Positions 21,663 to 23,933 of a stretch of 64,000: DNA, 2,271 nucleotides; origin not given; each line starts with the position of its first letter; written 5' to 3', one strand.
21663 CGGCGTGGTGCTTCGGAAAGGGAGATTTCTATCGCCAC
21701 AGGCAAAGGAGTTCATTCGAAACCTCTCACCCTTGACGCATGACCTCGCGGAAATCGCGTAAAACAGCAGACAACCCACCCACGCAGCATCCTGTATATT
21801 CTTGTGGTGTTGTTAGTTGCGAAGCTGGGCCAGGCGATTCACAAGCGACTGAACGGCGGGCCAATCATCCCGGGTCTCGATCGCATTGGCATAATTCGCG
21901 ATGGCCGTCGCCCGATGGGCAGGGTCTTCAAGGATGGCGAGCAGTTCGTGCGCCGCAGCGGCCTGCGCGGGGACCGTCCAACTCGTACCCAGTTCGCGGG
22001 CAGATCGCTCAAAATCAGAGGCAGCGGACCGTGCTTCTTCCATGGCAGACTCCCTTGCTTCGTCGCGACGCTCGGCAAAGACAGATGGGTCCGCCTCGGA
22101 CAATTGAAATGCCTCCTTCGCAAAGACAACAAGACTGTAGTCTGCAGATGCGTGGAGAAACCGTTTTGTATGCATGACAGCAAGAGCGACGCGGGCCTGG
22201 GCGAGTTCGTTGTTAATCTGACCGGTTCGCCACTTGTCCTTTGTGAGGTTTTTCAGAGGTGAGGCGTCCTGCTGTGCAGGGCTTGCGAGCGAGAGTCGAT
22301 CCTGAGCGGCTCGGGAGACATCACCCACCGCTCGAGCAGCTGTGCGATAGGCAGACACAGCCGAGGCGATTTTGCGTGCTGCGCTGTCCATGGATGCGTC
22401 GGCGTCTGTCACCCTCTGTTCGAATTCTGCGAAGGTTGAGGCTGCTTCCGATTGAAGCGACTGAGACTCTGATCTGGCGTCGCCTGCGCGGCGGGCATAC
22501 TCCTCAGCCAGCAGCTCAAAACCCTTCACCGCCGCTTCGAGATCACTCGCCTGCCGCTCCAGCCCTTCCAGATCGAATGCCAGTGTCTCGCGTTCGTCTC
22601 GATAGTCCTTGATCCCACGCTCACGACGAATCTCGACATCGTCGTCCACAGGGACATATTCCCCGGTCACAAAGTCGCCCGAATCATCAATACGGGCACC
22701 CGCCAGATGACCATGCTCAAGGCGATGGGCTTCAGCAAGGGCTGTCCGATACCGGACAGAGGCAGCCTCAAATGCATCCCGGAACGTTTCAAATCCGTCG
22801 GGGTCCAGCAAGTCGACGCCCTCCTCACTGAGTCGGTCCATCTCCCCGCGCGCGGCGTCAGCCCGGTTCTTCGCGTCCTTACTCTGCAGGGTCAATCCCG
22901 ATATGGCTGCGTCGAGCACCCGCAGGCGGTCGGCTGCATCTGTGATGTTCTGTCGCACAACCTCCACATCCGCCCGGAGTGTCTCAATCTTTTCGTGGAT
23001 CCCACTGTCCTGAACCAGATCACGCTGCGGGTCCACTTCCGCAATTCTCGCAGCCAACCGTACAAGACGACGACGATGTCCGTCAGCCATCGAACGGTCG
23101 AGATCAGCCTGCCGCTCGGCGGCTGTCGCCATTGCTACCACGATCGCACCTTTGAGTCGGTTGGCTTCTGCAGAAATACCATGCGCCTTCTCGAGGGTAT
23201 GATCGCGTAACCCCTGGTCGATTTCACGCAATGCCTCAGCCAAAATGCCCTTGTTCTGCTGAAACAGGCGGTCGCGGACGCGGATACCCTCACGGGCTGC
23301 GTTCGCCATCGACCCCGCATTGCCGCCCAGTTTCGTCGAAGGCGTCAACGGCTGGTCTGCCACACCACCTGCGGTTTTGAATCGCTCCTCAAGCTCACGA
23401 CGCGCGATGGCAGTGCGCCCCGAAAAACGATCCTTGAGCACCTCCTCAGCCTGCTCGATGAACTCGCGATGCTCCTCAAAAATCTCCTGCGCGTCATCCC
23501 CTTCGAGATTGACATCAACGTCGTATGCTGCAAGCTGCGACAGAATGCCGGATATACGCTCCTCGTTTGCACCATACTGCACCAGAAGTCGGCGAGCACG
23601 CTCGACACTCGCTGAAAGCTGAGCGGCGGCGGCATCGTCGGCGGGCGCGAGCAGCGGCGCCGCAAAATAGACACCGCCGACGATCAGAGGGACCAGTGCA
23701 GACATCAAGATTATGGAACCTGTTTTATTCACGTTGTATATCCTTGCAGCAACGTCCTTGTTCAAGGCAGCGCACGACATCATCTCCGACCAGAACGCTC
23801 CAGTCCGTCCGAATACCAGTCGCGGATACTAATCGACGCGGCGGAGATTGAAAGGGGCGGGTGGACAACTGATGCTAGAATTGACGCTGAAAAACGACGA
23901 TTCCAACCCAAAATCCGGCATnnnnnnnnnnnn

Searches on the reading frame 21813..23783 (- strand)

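Call 8: search_protein_families(library=ncbifam, proteins=[window:21813-23783:-], max_evalue=0.01)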
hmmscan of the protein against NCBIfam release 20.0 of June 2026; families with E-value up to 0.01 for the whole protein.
window:21813-23783:- (656 aa): 0 families

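Call 9: search_protein_families(library=pfam, proteins=[window:21813-23783:-], max_evalue=0.01)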
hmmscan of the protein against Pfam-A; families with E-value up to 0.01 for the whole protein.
window:21813-23783:- (656 aa): 1 family
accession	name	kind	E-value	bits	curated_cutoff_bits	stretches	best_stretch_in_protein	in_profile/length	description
PF04799.18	Fzo_mitofusin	-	0.0094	15.9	27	0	440-483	92-135/161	fzo-like conserved region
